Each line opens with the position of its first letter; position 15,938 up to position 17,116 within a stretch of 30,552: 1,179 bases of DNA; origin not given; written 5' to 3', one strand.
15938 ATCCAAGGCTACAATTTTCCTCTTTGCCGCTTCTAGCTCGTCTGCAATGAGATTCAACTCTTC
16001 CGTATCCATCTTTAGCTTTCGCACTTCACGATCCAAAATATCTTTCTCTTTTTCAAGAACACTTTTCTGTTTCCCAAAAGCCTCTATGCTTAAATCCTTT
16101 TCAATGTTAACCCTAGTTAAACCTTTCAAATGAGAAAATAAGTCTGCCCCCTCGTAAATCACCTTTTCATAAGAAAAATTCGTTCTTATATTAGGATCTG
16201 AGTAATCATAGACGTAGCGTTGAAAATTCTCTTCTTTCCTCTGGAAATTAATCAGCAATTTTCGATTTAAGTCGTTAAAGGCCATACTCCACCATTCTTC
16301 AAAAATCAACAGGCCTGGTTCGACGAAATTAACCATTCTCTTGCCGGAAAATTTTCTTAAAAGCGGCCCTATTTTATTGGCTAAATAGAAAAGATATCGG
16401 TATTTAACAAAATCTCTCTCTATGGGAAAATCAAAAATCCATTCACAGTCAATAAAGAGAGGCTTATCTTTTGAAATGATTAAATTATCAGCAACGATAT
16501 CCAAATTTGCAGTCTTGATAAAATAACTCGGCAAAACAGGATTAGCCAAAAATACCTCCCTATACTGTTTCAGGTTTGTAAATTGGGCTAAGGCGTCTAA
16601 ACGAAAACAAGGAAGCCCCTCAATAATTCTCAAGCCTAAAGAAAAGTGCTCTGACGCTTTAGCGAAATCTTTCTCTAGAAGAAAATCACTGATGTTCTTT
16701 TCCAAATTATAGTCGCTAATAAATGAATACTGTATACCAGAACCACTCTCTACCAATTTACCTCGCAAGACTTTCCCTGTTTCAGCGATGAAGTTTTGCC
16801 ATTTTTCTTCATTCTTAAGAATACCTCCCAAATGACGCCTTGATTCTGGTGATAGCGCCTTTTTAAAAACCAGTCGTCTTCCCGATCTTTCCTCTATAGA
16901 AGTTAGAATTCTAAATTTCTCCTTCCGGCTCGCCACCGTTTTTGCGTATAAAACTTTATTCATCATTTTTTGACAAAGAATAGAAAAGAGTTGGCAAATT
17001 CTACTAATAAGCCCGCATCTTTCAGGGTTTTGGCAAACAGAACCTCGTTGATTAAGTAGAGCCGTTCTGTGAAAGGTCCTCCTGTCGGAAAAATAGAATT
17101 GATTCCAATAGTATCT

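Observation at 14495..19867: Candidate glycan chain-terminator/molecular-ruler system: MTase + kinase-coiled coil-GT2 + Wzm/Wzt-CBM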

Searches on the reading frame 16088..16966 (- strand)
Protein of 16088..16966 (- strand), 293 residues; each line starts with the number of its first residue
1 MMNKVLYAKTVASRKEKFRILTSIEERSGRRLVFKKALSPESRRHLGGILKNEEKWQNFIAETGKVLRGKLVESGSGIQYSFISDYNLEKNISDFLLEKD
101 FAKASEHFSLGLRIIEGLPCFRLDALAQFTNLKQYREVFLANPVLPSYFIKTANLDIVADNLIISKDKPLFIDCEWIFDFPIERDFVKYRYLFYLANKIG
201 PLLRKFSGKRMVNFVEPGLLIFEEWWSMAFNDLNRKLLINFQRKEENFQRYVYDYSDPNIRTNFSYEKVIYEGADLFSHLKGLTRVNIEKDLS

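Call 16: search_protein_representatives(protein=window:16088-16966:-)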
Query: 293 residues. Proteins with E-value up to 0.001 (for the whole library): 1243; up to 1e-10: 139; up to 1e-30: 7. The best 150 are listed.
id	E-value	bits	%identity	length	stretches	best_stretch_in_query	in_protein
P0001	5.0e-191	649.6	100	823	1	1-293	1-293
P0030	7.6e-47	176.5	39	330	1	2-288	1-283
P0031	3.3e-43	164.6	37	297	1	2-255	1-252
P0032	1.2e-40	156.1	38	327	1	2-259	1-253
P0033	2.3e-35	138.9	35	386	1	3-253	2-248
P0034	6.1e-33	130.9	36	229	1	51-254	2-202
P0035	1.4e-31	126.4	34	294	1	5-254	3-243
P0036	1.3e-23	100.3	35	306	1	2-199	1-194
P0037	8.2e-22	94.4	30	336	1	5-205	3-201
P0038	1.2e-18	84.0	27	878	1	5-262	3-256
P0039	2.5e-17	79.7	29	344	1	5-253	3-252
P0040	1.2e-16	77.4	28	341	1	5-229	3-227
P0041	3.4e-16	76.0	31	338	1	2-278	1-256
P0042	5.3e-16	75.3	29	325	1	4-259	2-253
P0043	1.4e-15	74.0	33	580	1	5-200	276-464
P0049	1.5e-14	70.5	32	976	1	2-210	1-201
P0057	2.9e-14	69.6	33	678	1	3-243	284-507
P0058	3.6e-14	69.3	30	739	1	4-211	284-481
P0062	7.1e-14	68.3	30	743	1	4-232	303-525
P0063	7.3e-14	68.3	25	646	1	10-252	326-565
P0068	1.1e-13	67.6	31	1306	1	5-199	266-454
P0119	1.1e-11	61.1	32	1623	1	2-193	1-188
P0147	6.4e-11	58.6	34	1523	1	6-211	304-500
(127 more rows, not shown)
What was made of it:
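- Tried and rejected: The exhaustive search with aa 1-293 was needed (call 16).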

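Call 17: search_protein_families(library=pfam, proteins=[P0043, P0057, P0058, P0062, P0063, P0068, P0147, P0038, P0049, P0119], max_evalue=0.0001)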
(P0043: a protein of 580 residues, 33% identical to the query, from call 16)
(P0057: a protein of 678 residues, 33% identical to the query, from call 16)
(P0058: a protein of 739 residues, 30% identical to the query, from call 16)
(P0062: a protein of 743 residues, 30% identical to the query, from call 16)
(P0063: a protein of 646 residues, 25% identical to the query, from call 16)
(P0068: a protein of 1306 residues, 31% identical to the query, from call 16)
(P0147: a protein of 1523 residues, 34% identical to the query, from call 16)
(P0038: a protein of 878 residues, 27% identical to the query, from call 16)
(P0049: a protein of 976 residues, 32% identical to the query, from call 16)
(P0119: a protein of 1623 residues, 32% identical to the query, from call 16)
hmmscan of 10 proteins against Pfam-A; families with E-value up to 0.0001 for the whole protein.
P0043 (580 aa): 1 family
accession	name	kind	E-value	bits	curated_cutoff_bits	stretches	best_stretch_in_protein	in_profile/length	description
PF13649.12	Methyltransf_25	-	8.5e-05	23.6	27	0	54-137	1-92/97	Methyltransferase domain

P0057 (678 aa): 0 families

P0058 (739 aa): 1 family
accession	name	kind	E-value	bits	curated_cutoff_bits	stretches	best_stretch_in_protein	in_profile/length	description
PF08242.18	Methyltransf_12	-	1.6e-05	25.9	30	1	52-150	1-98/98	Methyltransferase domain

P0062 (743 aa): 8 families
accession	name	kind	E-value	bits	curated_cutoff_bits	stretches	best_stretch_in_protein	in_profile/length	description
PF08241.18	Methyltransf_11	-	4.9e-11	43.6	21.2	1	70-170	1-95/95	Methyltransferase domain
PF13489.12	Methyltransf_23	-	1.4e-10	41.6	27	1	63-222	20-159/164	Methyltransferase domain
PF08242.18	Methyltransf_12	-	6.2e-09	36.9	30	1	70-167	1-97/98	Methyltransferase domain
PF13847.12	Methyltransf_31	-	6.4e-09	36.1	27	1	65-174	3-113/145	Methyltransferase domain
PF13649.12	Methyltransf_25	-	1.3e-08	35.8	27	1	70-166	2-97/97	Methyltransferase domain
PF00398.26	RrnaAD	-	4.8e-07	29.6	24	1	55-127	20-92/263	Ribosomal RNA adenine dimethylase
PF05401.17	NodS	-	1.4e-05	25.5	24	1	67-169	45-143/201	Nodulation protein S (NodS)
PF02353.26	CMAS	-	6.2e-05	22.9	27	0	62-170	59-164/273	Mycolic acid cyclopropane synthetase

P0063 (646 aa): 9 families
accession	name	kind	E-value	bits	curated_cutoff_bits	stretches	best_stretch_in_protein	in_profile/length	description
PF08242.18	Methyltransf_12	-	2.4e-12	47.9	30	1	81-181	1-98/98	Methyltransferase domain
PF08241.18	Methyltransf_11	-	1.9e-09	38.4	21.2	1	81-182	1-94/95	Methyltransferase domain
PF13489.12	Methyltransf_23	-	2e-09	37.8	27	1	74-235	20-159/164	Methyltransferase domain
PF13649.12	Methyltransf_25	-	1.3e-08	35.8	27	1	80-179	1-97/97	Methyltransferase domain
PF02353.26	CMAS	-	1.3e-08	35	27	1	72-183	58-164/273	Mycolic acid cyclopropane synthetase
PF00398.26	RrnaAD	-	1.8e-06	27.7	24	1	68-138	22-92/263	Ribosomal RNA adenine dimethylase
PF05401.17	NodS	-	2.9e-06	27.7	24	1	77-182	44-143/201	Nodulation protein S (NodS)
PF13847.12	Methyltransf_31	-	6e-06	26.4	27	1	76-184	3-110/145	Methyltransferase domain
PF05175.20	MTS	-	4.5e-05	23.6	23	0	78-191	33-146/170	Methyltransferase small domain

P0068 (1306 aa): 9 families
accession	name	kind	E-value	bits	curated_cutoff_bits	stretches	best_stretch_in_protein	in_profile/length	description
PF00535.33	Glycos_transf_2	-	2.6e-24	86.5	23.3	1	675-800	1-129/168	Glycosyl transferase family 2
PF13692.12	Glyco_trans_1_4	-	6.4e-23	82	27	1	1135-1272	3-141/142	Glycosyl transferases group 1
PF13641.12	Glyco_tranf_2_3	-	4e-12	47.1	27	1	672-886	1-214/230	Glycosyltransferase like family 2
PF00534.26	Glycos_transf_1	-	4.9e-10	39.6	26.4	1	1131-1245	13-127/172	Glycosyl transferases group 1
PF10111.15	Glyco_tranf_2_2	-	1.7e-07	31.4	27.3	1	675-868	1-201/276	Glycosyltransferase like family 2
PF13712.12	Glyco_tranf_2_5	-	3.8e-07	30.5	27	1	739-888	43-194/210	Glycosyltransferase like family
PF13524.12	Glyco_trans_1_2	-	5.1e-07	30.2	25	1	1157-1294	4-135/144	Glycosyl transferase-like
PF13632.12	Glyco_trans_2_3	-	1.3e-05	25.5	27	1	752-881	1-120/198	Glycosyl transferase family group 2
PF00398.26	RrnaAD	-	3.4e-05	23.5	24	1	49-83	26-60/263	Ribosomal RNA adenine dimethylase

P0147 (1523 aa): 8 families
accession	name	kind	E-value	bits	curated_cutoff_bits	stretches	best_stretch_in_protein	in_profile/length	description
PF00535.33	Glycos_transf_2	-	1.4e-20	74.3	23.3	1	901-1071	2-166/168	Glycosyl transferase family 2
PF00534.26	Glycos_transf_1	-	2.8e-13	50.2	26.4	1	1381-1521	10-158/172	Glycosyl transferases group 1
PF13692.12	Glyco_trans_1_4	-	3.7e-11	43.9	27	1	1388-1520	3-141/142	Glycosyl transferases group 1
PF05401.17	NodS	-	1.1e-07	32.4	24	1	28-170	13-144/201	Nodulation protein S (NodS)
PF13847.12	Methyltransf_31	-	4.7e-07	30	27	1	64-171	2-110/145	Methyltransferase domain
PF00398.26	RrnaAD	-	3.4e-05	23.5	24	0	55-140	20-109/263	Ribosomal RNA adenine dimethylase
PF08242.18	Methyltransf_12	-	4.4e-05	24.6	30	0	70-168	1-98/98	Methyltransferase domain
PF13489.12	Methyltransf_23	-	5.6e-05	23.4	27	0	54-225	10-162/164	Methyltransferase domain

P0038 (878 aa): 2 families
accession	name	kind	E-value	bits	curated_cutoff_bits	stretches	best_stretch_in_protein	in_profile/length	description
PF00535.33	Glycos_transf_2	-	6.4e-22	78.7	23.3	1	384-556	2-167/168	Glycosyl transferase family 2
PF13641.12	Glyco_tranf_2_3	-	5.5e-11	43.4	27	1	382-615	3-226/230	Glycosyltransferase like family 2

P0049 (976 aa): 8 families
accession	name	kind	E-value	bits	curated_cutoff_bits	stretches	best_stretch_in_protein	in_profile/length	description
PF00535.33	Glycos_transf_2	-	6.7e-26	91.6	23.3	1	346-471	1-129/168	Glycosyl transferase family 2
PF13692.12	Glyco_trans_1_4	-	3e-24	86.3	27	1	802-938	2-141/142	Glycosyl transferases group 1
PF13641.12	Glyco_tranf_2_3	-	3.4e-14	53.8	27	1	343-562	1-219/230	Glycosyltransferase like family 2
PF13712.12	Glyco_tranf_2_5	-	2.4e-11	44.2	27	1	412-565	45-199/210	Glycosyltransferase like family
PF10111.15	Glyco_tranf_2_2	-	6e-10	39.5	27.3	1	346-557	1-217/276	Glycosyltransferase like family 2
PF13632.12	Glyco_trans_2_3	-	8.6e-10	39.2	27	1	424-560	2-127/198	Glycosyl transferase family group 2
PF00534.26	Glycos_transf_1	-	2.2e-08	34.3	26.4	1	791-948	5-167/172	Glycosyl transferases group 1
PF13506.12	Glyco_transf_21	-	3.3e-06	27.1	21.7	1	411-550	21-150/174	Glycosyl transferase family 21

P0119 (1623 aa): 4 families
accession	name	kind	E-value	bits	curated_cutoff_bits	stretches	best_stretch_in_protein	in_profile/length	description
PF00534.26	Glycos_transf_1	-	7.2e-23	81.4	26.4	2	1440-1599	10-171/172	Glycosyl transferases group 1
PF13692.12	Glyco_trans_1_4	-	3.9e-18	66.5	27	2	1449-1586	4-142/142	Glycosyl transferases group 1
PF00535.33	Glycos_transf_2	-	3.9e-15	56.6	23.3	1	650-751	2-105/168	Glycosyl transferase family 2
PF13524.12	Glyco_trans_1_2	-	3.7e-07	30.6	25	1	1481-1605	17-133/144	Glycosyl transferase-like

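Call 24: search_solved_structures(query=A1, max_evalue=10, show_alignments=4)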
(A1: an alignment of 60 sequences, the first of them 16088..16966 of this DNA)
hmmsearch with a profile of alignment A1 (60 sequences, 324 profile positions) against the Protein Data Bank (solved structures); distinct sequences matched with E-value up to 10: 45.
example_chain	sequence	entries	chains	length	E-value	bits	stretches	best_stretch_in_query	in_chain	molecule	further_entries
5aps_A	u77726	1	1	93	0.0027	20.3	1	258-322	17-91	GENERAL CONTROL PROTEIN GCN4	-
1ohh_H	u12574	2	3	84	0.019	17.5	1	258-306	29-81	ATPase inhibitor, mitochondrial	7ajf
1gmj_A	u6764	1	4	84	0.03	16.9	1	259-305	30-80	ATPASE INHIBITOR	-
9vpb_AJ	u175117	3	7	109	0.038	16.6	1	259-306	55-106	ATPase inhibitor, mitochondrial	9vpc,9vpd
1zxe_A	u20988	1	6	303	0.062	15.9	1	67-120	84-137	Serine/threonine-protein kinase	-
1zyc_A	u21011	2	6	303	0.081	15.5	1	67-120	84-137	Serine/threonine-protein kinase GCN2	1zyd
6j5i_J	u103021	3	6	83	0.084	15.5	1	261-304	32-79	ATPase inhibitor, mitochondrial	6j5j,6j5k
5apq_A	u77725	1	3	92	0.093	15.3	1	258-322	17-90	GENERAL CONTROL PROTEIN GCN4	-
2yo3_A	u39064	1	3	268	0.12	14.9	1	255-322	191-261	GENERAL CONTROL PROTEIN GCN4, PUTATIVE INNER MEMBRANE PROTEIN, GENERAL CONTROL PROTEIN GCN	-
9bxu_J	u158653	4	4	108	0.15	14.6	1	261-304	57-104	ATPase inhibitor, mitochondrial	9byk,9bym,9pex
8h9e_J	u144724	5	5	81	0.15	14.6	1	259-304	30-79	ATPase inhibitor, mitochondrial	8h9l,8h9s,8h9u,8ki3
5apt_A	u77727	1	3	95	0.15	14.6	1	258-322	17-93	GENERAL CONTROL PROTEIN GCN4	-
5apu_A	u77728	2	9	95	0.16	14.5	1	258-322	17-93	GENERAL CONTROL PROTEIN GCN4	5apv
5gox_A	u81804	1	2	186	0.23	14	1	230-303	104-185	DNA repair protein RAD50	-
5apw_A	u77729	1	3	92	0.25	13.9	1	258-322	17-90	GENERAL CONTROL PROTEIN GCN4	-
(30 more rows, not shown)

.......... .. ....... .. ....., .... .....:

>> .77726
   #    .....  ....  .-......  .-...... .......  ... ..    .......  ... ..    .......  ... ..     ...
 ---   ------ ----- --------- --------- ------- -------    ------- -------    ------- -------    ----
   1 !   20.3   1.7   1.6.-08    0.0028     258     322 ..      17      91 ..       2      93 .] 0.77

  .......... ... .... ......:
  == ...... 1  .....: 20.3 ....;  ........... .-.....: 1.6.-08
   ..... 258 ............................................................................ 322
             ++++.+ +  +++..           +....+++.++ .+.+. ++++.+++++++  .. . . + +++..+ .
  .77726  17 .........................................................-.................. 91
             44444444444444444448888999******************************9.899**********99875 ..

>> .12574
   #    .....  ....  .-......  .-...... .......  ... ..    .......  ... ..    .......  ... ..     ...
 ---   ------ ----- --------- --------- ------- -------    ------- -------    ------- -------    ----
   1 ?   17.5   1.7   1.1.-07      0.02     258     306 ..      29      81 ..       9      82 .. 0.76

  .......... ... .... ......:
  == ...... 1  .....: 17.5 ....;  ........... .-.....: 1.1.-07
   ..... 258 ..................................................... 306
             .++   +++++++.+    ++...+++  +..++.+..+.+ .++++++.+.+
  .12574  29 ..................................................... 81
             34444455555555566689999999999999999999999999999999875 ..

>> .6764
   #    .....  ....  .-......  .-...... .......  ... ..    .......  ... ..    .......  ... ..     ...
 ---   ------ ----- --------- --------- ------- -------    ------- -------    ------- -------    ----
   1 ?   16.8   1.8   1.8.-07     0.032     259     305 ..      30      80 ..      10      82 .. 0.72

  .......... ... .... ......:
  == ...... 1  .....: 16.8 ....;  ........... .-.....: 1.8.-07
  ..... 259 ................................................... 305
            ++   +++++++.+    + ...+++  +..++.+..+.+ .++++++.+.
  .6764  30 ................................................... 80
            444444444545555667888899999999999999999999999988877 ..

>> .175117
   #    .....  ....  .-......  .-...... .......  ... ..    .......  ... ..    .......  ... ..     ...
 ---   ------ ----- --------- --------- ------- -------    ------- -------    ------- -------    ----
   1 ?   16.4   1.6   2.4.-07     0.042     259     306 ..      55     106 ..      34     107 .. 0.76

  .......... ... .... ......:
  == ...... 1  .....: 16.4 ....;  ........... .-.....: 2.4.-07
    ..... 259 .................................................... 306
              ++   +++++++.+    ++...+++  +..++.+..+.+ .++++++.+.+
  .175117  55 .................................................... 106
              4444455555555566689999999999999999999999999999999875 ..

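Call 31: find_encoding_contigs(protein=P0030, flank=8000, max_places=3)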
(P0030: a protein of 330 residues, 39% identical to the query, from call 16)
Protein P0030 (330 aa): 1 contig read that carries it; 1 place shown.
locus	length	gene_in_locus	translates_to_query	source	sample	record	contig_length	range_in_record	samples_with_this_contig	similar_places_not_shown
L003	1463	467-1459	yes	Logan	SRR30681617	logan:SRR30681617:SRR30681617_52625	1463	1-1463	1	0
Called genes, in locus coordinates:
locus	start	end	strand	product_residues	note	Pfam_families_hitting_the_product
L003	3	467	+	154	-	?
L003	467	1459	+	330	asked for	-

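Call 32: predict_structure(alignment_id=A1)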
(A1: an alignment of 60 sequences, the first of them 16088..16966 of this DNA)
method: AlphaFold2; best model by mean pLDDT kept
length: 293 residues; sequences in the alignment: 60
mean_pLDDT: 89.7   pTM: 0.86
mean pLDDT of the five models: 89.7, 89.1, 89.0, 88.9, 88.7
residues with pLDDT >= 90: 235; 70-90: 24; 50-70: 10; < 50: 24
segments of 3 or more residues with pLDDT < 50: 267-275, 281-293
pLDDT, mean of each block of 10 residues (from residue 1): 94 96 97 97 97 98 97 95 97 98 98 97 97 98 97 98 93 98 98 96 93 89 95 86 96 84 48 46 43 40
secondary structure, 60 per line:
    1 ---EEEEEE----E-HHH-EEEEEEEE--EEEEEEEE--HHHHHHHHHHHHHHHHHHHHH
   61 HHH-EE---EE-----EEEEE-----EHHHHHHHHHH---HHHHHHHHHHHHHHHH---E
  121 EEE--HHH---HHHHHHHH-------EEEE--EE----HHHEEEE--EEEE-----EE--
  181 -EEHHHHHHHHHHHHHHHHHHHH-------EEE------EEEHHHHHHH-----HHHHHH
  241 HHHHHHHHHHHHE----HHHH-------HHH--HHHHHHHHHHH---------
elements in order: E4-9 E20-27 E30-37 H40-63 E77-81 H88-97 H101-116 E120-123 H132-139 E147-150 E162-165 E168-171 H184-203 E211-213 E220-222 H223-229 H235-252 H258-261 H274-284
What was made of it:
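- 16202..16966 (-): Kinase-like domain (aa 1-255 of the 823-aa protein), predicted glycan-terminus kinase. AlphaFold2 pLDDT 89.7 (call 32).
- Domain model pLDDT 89.7 (call 32).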

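Call 34: fold_search(model_id=the predicted structure, library=pdb)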
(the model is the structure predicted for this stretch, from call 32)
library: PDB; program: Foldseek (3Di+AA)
matches with E <= 10: 1979; with E <= 0.001: 74
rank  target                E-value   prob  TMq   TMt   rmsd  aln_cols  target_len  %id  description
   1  4few_B                1.7e-06  1.00  0.43  0.48   9.3       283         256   14  Crystal structure of the aminoglycoside phosphotransferase APH(3')-Ia, with substrate kanamycin and small molecule inh (released 2012-06-20)
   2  4fex_C                2.0e-06  1.00  0.46  0.50   8.3       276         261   14  Crystal structure of the aminoglycoside phosphotransferase APH(3')-Ia, with substrate kanamycin and small molecule inh (released 2012-06-20)
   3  4gkh_G                2.4e-06  1.00  0.45  0.48   9.0       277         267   14  Crystal structure of the aminoglycoside phosphotransferase APH(3')-Ia, with substrate kanamycin and small molecule inh (released 2012-09-05)
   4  4fev_D                3.3e-06  1.00  0.46  0.50   8.6       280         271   14  Crystal structure of the aminoglycoside phosphotransferase APH(3')-Ia, with substrate kanamycin and small molecule inh (released 2012-06-20)
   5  4fev_A                3.5e-06  1.00  0.45  0.49   8.6       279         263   13  Crystal structure of the aminoglycoside phosphotransferase APH(3')-Ia, with substrate kanamycin and small molecule inh (released 2012-06-20)
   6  4gkh_B                4.8e-06  1.00  0.45  0.48   8.2       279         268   14  Crystal structure of the aminoglycoside phosphotransferase APH(3')-Ia, with substrate kanamycin and small molecule inh (released 2012-09-05)
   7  4gkh_H                5.1e-06  1.00  0.48  0.53   7.7       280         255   14  Crystal structure of the aminoglycoside phosphotransferase APH(3')-Ia, with substrate kanamycin and small molecule inh (released 2012-09-05)
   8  4few_F                5.7e-06  1.00  0.45  0.49   8.8       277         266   14  Crystal structure of the aminoglycoside phosphotransferase APH(3')-Ia, with substrate kanamycin and small molecule inh (released 2012-06-20)
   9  4r7b_B                6.7e-06  1.00  0.32  0.33  14.4       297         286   11  Crystal structure of pneumococcal LicA in complex with choline (released 2015-08-12)
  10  4gkh_D                7.5e-06  1.00  0.45  0.49   8.8       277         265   13  Crystal structure of the aminoglycoside phosphotransferase APH(3')-Ia, with substrate kanamycin and small molecule inh (released 2012-09-05)
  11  4fev_F                8.4e-06  1.00  0.46  0.52   8.5       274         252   13  Crystal structure of the aminoglycoside phosphotransferase APH(3')-Ia, with substrate kanamycin and small molecule inh (released 2012-06-20)
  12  4gkh_C                8.4e-06  1.00  0.46  0.49   8.6       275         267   13  Crystal structure of the aminoglycoside phosphotransferase APH(3')-Ia, with substrate kanamycin and small molecule inh (released 2012-09-05)
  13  4gki_L                9.4e-06  1.00  0.47  0.51   8.8       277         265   13  Crystal structure of the aminoglycoside phosphotransferase APH(3')-Ia, with substrate kanamycin and small molecule inh (released 2012-09-05)
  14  4gkh_K                9.4e-06  1.00  0.47  0.51   8.6       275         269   13  Crystal structure of the aminoglycoside phosphotransferase APH(3')-Ia, with substrate kanamycin and small molecule inh (released 2012-09-05)
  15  4gki_F                9.4e-06  1.00  0.46  0.50   8.8       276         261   13  Crystal structure of the aminoglycoside phosphotransferase APH(3')-Ia, with substrate kanamycin and small molecule inh (released 2012-09-05)
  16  4few_A                9.9e-06  1.00  0.47  0.51   8.5       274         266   14  Crystal structure of the aminoglycoside phosphotransferase APH(3')-Ia, with substrate kanamycin and small molecule inh (released 2012-06-20)
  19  4few_D                1.2e-05  1.00  0.46  0.49   8.2       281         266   14  Crystal structure of the aminoglycoside phosphotransferase APH(3')-Ia, with substrate kanamycin and small molecule inh (released 2012-06-20)
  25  2qg7_E                2.4e-05  1.00  0.32  0.27  15.5       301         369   11  Plasmodium vivax ethanolamine kinase Pv091845 (released 2007-07-24)
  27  2qg7_A                3.5e-05  1.00  0.30  0.25  16.6       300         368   11  Plasmodium vivax ethanolamine kinase Pv091845 (released 2007-07-24)
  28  3q2j_A                3.7e-05  1.00  0.41  0.45   8.7       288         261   11  Crystal Structure of 3',5"-Aminoglycoside Phosphotransferase Type IIIa Protein Kinase Inhibitor CKI-7 Complex (released 2011-05-18)
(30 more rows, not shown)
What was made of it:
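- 16202..16966 (-): Foldseek top hit APH(3')-Ia 4few, E 1.7e-6, probability 1.00, TM 0.43-0.53, followed by choline and ethanolamine kinases (call 34).
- On WbbB-type single-chain terminator-ruler-polymerase: The N-terminal domain has a kinase fold (call 34).
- On Protein-kinase-like fold, APH/choline-kinase class: Foldseek probability 1.00 to 4few, 4r7b, 2qg7 and 3q2j (call 34).
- Closest known: Aminoglycoside 3'-phosphotransferase / choline kinase. Same: Best structural matches (4few, 4r7b, 2qg7, 3q2j; call 34).
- Foldseek: APH(3')-Ia, LicA and ethanolamine kinase at probability 1.00 (call 34).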
